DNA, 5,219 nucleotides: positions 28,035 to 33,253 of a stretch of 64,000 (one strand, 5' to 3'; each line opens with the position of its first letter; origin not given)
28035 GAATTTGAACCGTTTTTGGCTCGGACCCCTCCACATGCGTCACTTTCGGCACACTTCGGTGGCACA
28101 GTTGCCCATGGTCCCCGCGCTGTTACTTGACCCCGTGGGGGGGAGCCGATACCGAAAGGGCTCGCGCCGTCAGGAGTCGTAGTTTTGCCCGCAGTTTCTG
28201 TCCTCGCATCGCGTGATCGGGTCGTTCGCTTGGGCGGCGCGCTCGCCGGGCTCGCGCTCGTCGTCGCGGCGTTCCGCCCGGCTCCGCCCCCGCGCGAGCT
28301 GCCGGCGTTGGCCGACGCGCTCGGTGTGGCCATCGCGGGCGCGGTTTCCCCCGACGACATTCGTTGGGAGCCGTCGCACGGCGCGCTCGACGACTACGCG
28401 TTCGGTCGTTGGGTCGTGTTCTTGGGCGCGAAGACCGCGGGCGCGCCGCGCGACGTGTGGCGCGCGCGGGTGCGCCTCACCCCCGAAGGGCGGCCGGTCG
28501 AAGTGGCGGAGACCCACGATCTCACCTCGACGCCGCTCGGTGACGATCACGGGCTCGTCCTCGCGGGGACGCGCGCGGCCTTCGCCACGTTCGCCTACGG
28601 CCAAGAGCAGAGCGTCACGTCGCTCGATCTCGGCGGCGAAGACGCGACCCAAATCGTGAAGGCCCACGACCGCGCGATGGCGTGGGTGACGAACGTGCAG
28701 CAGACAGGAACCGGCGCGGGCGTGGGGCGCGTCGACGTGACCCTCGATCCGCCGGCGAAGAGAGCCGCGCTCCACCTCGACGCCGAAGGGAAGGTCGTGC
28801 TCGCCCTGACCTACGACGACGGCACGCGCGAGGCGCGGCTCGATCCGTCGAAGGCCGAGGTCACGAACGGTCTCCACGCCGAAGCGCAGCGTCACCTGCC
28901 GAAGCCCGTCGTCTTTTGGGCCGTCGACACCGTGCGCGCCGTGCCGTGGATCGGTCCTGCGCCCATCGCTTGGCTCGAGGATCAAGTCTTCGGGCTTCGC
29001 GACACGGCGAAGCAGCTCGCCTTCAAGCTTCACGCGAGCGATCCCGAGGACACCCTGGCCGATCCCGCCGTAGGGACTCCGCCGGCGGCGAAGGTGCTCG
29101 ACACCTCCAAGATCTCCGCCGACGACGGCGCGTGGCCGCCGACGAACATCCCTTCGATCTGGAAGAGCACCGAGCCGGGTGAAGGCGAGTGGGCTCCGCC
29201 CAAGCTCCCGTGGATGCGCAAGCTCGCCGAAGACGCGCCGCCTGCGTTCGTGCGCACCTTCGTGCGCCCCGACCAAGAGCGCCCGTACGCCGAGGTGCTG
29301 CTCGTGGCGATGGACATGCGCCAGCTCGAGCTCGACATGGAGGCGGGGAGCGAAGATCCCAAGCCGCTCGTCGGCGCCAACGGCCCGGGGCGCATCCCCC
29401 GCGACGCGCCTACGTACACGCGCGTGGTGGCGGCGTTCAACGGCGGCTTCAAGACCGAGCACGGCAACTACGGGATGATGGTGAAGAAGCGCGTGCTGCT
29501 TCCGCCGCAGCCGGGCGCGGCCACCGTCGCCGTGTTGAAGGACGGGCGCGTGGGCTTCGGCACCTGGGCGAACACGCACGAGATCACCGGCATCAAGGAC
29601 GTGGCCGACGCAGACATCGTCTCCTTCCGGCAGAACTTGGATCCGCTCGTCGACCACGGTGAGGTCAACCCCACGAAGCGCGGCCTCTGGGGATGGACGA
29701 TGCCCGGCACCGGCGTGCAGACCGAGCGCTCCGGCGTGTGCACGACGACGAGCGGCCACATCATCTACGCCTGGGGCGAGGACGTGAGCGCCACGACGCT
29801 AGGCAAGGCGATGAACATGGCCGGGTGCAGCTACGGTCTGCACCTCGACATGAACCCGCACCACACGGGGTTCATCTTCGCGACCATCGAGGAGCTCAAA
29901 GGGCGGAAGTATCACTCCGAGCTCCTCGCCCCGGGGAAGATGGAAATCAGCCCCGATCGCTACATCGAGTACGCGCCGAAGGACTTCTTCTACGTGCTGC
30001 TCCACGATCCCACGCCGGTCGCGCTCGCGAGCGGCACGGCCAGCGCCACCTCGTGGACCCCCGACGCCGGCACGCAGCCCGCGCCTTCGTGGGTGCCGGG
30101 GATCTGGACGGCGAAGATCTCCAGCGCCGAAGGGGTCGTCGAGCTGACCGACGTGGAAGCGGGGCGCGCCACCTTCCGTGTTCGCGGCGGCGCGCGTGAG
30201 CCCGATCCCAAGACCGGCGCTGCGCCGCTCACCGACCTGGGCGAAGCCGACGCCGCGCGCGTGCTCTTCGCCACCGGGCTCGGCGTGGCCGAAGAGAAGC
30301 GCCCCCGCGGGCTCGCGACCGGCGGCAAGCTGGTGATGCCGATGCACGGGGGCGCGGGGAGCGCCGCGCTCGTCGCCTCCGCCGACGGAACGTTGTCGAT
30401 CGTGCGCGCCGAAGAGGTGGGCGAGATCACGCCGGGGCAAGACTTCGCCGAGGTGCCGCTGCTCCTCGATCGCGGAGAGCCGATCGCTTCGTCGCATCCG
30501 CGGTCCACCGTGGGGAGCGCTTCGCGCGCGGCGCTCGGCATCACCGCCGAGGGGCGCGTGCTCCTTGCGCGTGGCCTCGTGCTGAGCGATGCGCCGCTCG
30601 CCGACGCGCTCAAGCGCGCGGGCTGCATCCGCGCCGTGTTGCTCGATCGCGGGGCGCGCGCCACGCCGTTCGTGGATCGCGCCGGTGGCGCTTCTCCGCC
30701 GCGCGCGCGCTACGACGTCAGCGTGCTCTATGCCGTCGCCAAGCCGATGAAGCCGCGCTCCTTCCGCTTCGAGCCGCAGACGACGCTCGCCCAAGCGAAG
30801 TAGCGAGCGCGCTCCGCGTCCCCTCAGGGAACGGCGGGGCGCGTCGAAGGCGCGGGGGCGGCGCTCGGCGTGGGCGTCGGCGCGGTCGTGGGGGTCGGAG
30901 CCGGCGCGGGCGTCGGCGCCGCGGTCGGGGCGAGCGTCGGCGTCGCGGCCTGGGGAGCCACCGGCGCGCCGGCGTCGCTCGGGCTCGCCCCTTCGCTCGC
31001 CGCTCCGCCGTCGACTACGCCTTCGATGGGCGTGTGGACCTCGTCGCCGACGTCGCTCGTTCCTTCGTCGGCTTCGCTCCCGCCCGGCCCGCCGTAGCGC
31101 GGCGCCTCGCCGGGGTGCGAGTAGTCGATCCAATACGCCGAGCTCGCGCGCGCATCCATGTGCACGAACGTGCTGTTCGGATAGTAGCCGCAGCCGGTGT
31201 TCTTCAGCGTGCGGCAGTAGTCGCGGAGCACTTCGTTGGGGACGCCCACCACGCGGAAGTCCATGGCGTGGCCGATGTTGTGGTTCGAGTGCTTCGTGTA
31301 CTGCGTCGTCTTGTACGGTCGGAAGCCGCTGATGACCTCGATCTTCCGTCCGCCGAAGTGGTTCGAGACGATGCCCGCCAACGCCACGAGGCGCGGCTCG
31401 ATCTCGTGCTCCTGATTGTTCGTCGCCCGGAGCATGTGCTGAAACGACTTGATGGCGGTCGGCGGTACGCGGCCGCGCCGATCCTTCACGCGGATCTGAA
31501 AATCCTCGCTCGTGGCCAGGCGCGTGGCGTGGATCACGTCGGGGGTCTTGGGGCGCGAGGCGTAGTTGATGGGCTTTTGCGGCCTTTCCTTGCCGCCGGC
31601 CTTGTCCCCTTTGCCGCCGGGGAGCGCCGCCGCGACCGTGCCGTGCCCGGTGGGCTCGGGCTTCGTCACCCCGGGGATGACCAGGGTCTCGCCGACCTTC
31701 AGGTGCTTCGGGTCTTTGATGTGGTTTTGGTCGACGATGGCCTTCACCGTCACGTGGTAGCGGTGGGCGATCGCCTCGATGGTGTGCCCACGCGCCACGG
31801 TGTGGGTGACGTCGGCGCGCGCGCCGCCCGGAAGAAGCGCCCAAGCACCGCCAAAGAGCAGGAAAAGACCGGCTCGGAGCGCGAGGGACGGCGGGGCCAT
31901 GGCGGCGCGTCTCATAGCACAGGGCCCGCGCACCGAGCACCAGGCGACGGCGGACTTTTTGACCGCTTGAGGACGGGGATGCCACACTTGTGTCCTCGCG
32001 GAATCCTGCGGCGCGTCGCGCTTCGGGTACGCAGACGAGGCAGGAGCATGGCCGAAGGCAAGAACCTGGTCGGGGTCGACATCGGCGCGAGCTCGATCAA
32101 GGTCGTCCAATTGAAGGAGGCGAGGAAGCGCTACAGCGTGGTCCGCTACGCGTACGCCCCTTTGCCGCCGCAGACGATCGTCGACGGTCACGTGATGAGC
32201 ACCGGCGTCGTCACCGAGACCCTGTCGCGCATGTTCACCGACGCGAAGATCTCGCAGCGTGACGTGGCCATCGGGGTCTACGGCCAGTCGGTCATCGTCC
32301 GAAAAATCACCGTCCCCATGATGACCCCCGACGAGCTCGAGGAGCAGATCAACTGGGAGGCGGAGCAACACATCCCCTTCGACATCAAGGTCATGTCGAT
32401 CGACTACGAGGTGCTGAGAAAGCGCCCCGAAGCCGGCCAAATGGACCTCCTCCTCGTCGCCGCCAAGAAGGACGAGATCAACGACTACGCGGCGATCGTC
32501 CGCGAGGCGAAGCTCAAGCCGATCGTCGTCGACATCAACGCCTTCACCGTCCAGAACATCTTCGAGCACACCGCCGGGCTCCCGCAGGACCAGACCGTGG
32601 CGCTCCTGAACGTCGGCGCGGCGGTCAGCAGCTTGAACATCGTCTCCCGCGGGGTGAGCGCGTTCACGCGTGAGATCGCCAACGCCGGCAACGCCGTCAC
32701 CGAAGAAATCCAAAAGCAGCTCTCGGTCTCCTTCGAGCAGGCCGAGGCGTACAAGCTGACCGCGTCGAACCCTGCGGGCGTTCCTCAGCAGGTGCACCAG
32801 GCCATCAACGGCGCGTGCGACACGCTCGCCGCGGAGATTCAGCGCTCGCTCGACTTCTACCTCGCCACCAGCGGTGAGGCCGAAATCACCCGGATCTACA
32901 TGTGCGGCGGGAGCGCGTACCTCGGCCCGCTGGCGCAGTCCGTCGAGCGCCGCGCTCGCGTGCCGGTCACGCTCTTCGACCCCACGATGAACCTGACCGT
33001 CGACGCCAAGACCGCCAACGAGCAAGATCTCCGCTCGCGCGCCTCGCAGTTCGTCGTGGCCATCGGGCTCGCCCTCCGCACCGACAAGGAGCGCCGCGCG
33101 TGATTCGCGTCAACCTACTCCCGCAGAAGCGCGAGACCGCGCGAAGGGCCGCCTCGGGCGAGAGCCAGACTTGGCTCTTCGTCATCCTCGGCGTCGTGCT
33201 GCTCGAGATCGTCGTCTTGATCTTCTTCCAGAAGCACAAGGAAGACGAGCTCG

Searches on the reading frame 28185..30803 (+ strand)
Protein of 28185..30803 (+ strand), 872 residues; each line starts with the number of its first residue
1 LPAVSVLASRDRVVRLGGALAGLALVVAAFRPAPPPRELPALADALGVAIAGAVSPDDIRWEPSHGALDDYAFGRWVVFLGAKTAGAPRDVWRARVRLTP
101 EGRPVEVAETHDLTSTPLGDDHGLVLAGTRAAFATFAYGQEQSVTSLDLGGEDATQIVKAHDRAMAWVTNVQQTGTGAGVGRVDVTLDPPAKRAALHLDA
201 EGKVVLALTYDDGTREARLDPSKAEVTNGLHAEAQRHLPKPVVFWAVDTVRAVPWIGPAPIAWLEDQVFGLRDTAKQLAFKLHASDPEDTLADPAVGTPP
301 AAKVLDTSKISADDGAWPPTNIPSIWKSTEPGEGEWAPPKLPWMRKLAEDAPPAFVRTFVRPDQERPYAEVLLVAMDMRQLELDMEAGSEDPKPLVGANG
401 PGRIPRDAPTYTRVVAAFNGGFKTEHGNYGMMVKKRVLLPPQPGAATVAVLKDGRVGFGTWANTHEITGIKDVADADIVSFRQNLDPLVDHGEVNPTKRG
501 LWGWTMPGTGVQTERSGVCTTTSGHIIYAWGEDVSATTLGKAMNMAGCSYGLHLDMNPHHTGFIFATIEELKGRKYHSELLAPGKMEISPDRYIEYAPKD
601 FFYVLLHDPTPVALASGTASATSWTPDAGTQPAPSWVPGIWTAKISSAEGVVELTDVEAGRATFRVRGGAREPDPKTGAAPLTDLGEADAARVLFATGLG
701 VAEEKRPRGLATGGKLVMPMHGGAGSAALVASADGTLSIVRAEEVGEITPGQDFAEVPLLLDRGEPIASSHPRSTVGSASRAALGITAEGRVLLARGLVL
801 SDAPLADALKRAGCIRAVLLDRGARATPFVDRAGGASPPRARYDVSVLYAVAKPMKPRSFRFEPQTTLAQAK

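Call 33: search_protein_families(library=pfam, proteins=[window:28185-30803:+], max_evalue=0.001)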
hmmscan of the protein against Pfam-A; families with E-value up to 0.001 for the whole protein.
window:28185-30803:+ (872 aa): 1 family
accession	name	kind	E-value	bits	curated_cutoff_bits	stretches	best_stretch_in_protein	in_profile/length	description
PF09992.14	NAGPA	-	6.6e-13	49.6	25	2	707-830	19-146/169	Phosphodiester glycosidase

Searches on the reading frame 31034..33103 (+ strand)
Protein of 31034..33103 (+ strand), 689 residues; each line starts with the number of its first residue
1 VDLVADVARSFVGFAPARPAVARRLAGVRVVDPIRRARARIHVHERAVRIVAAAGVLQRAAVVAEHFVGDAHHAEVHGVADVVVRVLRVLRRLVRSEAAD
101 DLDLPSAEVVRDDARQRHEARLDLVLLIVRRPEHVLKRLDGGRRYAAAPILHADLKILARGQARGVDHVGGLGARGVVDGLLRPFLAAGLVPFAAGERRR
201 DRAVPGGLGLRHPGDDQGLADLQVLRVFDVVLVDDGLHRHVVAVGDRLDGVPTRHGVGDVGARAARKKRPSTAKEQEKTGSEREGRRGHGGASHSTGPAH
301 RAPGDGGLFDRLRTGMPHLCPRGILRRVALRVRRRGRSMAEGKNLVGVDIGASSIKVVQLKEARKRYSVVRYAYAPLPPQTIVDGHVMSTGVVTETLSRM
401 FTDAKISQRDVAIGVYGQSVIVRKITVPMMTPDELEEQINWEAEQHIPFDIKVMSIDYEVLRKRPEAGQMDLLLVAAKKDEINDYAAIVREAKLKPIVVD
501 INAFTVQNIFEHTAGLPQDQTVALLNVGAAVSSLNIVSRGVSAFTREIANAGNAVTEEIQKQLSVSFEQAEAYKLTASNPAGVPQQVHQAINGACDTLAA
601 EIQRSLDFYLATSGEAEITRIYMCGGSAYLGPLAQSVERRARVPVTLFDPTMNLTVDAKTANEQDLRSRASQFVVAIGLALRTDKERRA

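Call 33: search_protein_families(library=pfam, proteins=[window:31034-33103:+], max_evalue=0.001)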
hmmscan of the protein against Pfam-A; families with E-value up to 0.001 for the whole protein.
window:31034-33103:+ (689 aa): 2 families
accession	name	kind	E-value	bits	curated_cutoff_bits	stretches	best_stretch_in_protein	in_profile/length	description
PF11104.14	PilM_2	-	3.6e-74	250.2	27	1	347-683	1-339/340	Type IV pilus assembly protein PilM;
PF14450.12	FtsA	-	9.9e-08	32.8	31.8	1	523-657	1-114/127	Cell division protein FtsA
